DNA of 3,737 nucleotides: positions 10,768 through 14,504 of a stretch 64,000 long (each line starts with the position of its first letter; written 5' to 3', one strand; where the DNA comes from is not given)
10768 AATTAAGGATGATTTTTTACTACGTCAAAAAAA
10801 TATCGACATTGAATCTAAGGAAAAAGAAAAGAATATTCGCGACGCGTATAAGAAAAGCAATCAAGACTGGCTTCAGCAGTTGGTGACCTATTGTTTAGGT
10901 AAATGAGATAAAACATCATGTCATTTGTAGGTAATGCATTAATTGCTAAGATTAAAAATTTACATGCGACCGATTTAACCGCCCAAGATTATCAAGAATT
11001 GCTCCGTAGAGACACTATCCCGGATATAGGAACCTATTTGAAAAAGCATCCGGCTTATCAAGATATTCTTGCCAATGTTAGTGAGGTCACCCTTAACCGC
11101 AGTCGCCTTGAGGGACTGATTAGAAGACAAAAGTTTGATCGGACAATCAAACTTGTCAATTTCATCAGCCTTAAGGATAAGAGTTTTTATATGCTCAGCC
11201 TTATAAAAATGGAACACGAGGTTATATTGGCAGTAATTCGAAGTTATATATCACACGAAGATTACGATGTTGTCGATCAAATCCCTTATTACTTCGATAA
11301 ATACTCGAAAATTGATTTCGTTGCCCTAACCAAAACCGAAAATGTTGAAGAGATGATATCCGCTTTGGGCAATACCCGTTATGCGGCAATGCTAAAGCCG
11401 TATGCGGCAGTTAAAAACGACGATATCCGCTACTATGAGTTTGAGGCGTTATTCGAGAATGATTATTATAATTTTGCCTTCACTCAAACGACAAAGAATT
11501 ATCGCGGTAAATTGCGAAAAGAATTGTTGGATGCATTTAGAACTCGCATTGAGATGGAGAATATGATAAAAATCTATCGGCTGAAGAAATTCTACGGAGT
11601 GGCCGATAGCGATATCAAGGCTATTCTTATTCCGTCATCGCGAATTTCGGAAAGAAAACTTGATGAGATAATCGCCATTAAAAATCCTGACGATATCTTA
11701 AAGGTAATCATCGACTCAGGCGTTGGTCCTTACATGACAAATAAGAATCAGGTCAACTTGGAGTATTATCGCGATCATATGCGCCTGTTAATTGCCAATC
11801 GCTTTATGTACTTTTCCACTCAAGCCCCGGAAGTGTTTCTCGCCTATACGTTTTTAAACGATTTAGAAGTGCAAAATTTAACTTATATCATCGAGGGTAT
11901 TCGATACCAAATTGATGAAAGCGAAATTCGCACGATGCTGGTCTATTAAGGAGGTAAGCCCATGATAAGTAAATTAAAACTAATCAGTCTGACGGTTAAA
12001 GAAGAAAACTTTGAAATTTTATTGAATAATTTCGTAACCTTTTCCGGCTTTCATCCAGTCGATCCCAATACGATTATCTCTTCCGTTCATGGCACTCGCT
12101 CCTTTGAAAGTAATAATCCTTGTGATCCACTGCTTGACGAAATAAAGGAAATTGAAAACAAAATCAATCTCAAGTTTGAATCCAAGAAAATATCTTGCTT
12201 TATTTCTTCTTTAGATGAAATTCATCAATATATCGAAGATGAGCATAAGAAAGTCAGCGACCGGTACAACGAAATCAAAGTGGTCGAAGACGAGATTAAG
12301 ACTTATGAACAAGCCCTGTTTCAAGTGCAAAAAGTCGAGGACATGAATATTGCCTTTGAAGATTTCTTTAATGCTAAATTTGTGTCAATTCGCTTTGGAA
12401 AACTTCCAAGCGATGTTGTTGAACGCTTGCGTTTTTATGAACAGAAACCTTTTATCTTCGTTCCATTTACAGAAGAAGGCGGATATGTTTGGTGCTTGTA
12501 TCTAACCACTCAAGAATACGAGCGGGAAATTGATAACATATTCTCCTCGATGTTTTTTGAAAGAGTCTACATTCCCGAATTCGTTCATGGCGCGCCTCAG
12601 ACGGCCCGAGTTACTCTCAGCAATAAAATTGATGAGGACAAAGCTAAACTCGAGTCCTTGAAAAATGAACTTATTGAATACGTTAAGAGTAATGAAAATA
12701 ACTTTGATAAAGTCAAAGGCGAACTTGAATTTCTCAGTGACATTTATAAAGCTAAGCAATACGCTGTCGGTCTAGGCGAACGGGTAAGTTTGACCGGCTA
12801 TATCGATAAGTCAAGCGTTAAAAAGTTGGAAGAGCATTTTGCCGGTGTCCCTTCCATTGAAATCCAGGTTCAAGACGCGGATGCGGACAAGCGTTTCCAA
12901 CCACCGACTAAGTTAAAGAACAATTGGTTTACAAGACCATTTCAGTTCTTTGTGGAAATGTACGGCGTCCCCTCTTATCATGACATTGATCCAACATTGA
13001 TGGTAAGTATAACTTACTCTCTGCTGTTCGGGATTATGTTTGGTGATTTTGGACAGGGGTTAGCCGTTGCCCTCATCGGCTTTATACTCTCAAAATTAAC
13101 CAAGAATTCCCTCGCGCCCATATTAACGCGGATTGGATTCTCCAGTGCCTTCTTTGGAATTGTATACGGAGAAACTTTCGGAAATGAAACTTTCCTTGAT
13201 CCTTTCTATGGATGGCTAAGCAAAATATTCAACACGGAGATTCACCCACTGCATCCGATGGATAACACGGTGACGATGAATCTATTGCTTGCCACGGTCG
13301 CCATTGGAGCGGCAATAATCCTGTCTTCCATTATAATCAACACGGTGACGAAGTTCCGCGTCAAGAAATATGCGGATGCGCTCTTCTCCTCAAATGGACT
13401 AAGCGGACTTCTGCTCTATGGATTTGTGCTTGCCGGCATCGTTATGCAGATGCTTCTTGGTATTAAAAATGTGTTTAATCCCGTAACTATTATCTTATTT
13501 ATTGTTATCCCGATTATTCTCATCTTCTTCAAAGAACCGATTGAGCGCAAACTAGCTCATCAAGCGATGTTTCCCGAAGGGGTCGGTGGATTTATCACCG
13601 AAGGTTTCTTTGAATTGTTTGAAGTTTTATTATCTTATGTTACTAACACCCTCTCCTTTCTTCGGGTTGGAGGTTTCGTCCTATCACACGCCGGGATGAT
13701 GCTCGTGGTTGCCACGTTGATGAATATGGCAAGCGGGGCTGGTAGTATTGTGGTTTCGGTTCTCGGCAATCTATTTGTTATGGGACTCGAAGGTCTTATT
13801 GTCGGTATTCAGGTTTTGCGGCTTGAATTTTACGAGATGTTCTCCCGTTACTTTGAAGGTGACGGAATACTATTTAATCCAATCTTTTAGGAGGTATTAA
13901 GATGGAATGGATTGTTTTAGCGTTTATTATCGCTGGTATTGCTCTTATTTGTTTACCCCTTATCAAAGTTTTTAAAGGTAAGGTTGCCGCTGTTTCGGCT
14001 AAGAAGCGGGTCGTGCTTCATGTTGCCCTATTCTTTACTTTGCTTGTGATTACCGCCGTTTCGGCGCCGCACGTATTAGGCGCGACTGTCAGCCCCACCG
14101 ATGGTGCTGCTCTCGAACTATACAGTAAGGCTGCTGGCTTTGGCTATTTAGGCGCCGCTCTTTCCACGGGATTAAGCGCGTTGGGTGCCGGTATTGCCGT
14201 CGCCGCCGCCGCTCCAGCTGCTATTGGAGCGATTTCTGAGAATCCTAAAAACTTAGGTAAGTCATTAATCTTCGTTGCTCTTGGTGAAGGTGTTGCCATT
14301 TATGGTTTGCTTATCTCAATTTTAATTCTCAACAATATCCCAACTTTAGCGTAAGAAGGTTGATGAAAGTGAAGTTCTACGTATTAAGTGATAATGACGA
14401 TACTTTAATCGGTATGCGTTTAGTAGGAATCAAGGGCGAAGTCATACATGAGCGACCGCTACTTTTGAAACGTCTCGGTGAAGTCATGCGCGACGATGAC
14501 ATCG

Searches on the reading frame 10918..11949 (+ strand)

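Call 72: search_protein_families(library=pfam, proteins=[window:10918-11949:+], max_evalue=0.00001)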
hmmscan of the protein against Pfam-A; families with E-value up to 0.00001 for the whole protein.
window:10918-11949:+ (343 aa): 1 family
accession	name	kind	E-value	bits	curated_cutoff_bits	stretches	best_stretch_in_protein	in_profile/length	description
PF01992.21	vATP-synt_AC39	-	8.9e-49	167.1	29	1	9-339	2-338/339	ATP synthase (C/AC39) subunit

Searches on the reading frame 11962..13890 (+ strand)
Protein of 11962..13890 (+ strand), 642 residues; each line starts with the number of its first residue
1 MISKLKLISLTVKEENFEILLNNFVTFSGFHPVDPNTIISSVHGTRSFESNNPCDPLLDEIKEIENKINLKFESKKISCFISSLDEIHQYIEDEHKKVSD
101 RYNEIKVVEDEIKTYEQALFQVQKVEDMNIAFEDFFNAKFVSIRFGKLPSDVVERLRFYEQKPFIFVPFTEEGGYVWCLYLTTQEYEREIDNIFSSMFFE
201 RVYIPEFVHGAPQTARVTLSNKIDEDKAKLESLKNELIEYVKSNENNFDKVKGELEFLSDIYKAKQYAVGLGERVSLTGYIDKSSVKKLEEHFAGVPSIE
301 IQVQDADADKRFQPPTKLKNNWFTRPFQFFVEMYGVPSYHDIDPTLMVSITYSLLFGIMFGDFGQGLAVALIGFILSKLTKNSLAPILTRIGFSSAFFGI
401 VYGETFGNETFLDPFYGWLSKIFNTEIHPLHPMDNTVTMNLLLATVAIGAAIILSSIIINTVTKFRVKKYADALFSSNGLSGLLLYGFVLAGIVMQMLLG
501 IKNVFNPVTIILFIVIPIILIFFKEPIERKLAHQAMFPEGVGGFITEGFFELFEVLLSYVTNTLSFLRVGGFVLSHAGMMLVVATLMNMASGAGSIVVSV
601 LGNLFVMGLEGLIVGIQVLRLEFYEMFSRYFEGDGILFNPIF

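Call 72: search_protein_families(library=pfam, proteins=[window:11962-13890:+], max_evalue=0.00001)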
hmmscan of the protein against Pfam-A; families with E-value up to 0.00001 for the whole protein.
window:11962-13890:+ (642 aa): 1 family
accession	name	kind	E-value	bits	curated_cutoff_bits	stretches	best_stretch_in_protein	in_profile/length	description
PF01496.24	V_ATPase_I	-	3.6e-25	88.5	30.7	1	177-381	210-418/815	V-type ATPase 116kDa subunit family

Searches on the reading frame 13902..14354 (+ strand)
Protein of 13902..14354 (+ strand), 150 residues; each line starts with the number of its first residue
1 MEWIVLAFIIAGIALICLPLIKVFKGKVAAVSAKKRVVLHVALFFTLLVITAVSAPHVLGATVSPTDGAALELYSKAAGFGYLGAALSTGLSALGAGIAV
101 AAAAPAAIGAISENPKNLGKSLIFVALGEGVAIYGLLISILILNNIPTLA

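Call 72: search_protein_families(library=pfam, proteins=[window:13902-14354:+], max_evalue=0.00001)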
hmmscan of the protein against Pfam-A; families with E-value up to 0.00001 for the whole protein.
window:13902-14354:+ (150 aa): 1 family
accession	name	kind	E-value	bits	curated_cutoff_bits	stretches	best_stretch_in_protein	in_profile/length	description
PF00137.26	ATP-synt_C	-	9.6e-17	61.4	24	1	83-142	1-60/60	ATP synthase subunit C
